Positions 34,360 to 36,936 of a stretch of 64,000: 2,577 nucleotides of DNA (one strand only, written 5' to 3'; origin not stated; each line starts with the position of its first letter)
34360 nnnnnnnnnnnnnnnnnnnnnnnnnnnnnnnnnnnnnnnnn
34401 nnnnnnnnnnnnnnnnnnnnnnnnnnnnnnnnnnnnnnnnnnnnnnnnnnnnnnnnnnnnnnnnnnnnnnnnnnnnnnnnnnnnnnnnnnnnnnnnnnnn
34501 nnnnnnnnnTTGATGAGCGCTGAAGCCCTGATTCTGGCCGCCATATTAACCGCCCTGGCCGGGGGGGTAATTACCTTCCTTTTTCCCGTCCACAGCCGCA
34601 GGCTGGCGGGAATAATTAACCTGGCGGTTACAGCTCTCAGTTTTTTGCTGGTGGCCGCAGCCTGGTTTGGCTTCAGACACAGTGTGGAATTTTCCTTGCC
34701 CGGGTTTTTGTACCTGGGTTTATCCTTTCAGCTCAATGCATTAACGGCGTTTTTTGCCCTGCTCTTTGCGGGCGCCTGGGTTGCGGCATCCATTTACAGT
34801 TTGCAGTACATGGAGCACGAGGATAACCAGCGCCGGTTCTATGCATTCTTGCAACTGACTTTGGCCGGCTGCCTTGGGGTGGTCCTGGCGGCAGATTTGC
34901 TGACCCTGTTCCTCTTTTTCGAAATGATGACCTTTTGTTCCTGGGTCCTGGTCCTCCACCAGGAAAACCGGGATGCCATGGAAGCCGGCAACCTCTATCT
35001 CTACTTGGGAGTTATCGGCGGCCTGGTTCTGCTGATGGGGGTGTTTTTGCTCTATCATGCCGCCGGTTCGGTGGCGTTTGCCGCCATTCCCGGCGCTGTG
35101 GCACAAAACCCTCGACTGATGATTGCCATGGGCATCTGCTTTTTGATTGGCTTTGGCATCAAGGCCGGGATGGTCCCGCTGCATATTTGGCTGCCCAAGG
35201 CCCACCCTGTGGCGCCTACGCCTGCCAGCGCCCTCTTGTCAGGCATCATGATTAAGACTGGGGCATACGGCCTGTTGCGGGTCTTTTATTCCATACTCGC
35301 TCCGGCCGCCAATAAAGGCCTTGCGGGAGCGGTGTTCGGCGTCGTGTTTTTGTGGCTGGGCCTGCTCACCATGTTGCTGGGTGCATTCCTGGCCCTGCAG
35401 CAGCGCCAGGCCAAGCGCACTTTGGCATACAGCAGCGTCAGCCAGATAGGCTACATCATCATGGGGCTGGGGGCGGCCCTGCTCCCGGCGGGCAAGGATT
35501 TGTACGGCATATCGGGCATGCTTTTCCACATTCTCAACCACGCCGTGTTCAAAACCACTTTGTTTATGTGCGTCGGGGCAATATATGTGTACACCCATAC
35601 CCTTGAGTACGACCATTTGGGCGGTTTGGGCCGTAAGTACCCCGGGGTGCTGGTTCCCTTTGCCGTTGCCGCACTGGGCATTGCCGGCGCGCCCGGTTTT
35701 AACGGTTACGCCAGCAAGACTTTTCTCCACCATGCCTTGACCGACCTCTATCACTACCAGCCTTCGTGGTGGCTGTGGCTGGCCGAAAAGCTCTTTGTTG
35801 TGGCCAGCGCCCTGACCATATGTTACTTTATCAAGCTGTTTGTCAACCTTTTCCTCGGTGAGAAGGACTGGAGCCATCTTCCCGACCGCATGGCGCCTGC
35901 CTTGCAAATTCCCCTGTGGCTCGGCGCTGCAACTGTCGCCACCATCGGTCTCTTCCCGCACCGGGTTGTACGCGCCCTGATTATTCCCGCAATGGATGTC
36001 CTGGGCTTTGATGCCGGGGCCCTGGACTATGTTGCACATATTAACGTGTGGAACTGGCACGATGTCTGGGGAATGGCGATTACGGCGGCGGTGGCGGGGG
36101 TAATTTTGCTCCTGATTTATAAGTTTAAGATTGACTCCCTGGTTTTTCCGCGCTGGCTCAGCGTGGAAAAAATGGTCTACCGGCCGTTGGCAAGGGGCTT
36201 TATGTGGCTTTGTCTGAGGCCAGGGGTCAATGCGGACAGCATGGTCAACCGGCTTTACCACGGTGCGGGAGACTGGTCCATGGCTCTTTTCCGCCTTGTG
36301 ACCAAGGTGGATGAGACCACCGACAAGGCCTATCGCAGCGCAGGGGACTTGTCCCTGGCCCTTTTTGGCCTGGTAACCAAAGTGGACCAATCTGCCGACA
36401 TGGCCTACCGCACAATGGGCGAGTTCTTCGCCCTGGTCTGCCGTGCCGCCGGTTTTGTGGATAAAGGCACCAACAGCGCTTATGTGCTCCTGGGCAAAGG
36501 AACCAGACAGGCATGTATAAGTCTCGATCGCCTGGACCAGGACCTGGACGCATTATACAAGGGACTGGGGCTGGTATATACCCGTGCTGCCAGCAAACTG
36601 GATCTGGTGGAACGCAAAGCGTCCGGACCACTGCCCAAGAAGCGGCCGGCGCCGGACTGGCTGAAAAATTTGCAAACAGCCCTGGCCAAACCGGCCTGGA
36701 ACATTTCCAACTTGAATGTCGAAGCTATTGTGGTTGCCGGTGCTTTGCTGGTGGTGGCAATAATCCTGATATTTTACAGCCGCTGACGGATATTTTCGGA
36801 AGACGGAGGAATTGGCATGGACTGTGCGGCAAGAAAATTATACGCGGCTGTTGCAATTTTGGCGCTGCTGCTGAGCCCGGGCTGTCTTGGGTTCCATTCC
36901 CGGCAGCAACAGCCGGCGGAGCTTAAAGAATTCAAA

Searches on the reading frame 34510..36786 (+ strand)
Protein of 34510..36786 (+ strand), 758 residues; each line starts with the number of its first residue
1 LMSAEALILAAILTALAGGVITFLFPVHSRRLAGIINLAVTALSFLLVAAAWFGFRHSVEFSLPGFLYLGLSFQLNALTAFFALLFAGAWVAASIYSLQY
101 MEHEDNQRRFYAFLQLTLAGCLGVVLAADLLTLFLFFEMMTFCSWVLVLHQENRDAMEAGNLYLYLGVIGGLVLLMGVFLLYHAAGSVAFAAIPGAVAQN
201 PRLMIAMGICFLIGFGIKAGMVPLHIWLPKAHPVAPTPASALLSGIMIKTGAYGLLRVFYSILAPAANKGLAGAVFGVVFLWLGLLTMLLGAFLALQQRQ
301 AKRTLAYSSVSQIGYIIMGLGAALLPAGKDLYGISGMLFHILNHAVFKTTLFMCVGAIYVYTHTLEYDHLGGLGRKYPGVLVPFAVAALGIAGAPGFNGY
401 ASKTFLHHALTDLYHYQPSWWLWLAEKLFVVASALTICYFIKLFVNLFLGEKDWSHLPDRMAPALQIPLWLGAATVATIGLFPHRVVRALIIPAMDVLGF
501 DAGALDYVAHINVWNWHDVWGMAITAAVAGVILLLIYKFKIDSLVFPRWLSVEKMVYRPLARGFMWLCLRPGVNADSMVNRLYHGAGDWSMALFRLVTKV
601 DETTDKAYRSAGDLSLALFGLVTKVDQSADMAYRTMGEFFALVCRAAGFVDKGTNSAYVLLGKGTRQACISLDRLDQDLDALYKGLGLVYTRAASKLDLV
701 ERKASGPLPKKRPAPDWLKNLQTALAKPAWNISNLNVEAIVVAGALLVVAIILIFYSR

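Call 13: search_protein_families(library=pfam, proteins=[window:34510-36786:+], max_evalue=0.00001)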
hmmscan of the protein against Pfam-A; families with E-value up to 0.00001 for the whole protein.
window:34510-36786:+ (758 aa): 2 families
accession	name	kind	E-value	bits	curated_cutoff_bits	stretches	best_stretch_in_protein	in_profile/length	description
PF00361.26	Proton_antipo_M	-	1.8e-58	198.5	21.5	1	127-416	1-281/294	NADH:quinone oxidoreductase/Mrp antiporter, TM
PF00662.26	Proton_antipo_N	-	2.5e-07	30.9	24.5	1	68-111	8-51/51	NADH-Ubiquinone oxidoreductase (complex I), chain 5 N-terminus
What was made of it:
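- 29140..36786 (+): Mrp-type multisubunit cation/proton antiporter genes directly after rnfB. Window 34510-36786 matches Proton_antipo_M (call 13).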

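Call 46: search_protein_families(library=ncbifam, proteins=[window:34510-36786:+], max_evalue=1e-10)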
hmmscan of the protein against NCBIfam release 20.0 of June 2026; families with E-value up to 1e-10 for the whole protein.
window:34510-36786:+ (758 aa): 74 families (the best 25 are shown)
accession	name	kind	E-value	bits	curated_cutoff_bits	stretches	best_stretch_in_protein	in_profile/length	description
NF005086.0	PRK06521.1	equivalog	9e-92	308.6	667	1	2-659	2-653/669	hydrogenase 4 subunit B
NF006419.0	PRK08668.1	equivalog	3.9e-83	280.2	617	1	8-539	4-526/613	NADH dehydrogenase subunit M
NF006240.0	PRK08376.1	subfamily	2.9e-77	260.8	662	1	72-498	85-507/521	putative monovalent cation/H+ antiporter subunit D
NF006418.0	PRK08667.1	equivalog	4.5e-72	243.5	794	1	5-484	3-487/644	hydrogenase membrane subunit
NF005561.0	PRK07234.1-1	equivalog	7.2e-71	239.6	718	1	47-449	51-440/569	putative monovalent cation/H+ antiporter subunit D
NF009310.0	PRK12668.1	equivalog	3.2e-67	227.7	564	1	20-600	15-534/584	Na(+)/H(+) antiporter subunit D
NF006236.0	PRK08375.1-1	equivalog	1.1e-64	219.2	663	1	6-487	8-485/493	putative monovalent cation/H+ antiporter subunit D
NF009306.0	PRK12663.1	equivalog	9.7e-62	209.3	542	1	7-488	5-472/498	Na+/H+ antiporter subunit D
NF009288.0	PRK12648.1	equivalog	2.1e-61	208.2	1104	1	9-539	4-525/954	monovalent cation/H+ antiporter subunit A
NF009285.0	PRK12645.1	equivalog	4.6e-60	203.8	1028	1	7-537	4-549/804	Na+/H+ antiporter subunit A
NF009287.0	PRK12647.1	equivalog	1.3e-59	202.5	937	1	7-502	6-486/773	putative monovalent cation/H+ antiporter subunit A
NF009286.0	PRK12646.1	equivalog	4.2e-59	200.8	1063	1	26-554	23-566/800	DUF4040 family protein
TIGR00940.1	2a6301s01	subfamily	7.9e-59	199.7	920.45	1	8-539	2-544/793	monovalent cation:proton antiporter subunit A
NF005097.0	PRK06525.1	equivalog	1.1e-58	199.2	430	1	6-454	3-445/480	hydrogenase 4 subunit D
NF005140.0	PRK06589.1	equivalog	6.4e-58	196.8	470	1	35-476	41-471/489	putative monovalent cation/H+ antiporter subunit D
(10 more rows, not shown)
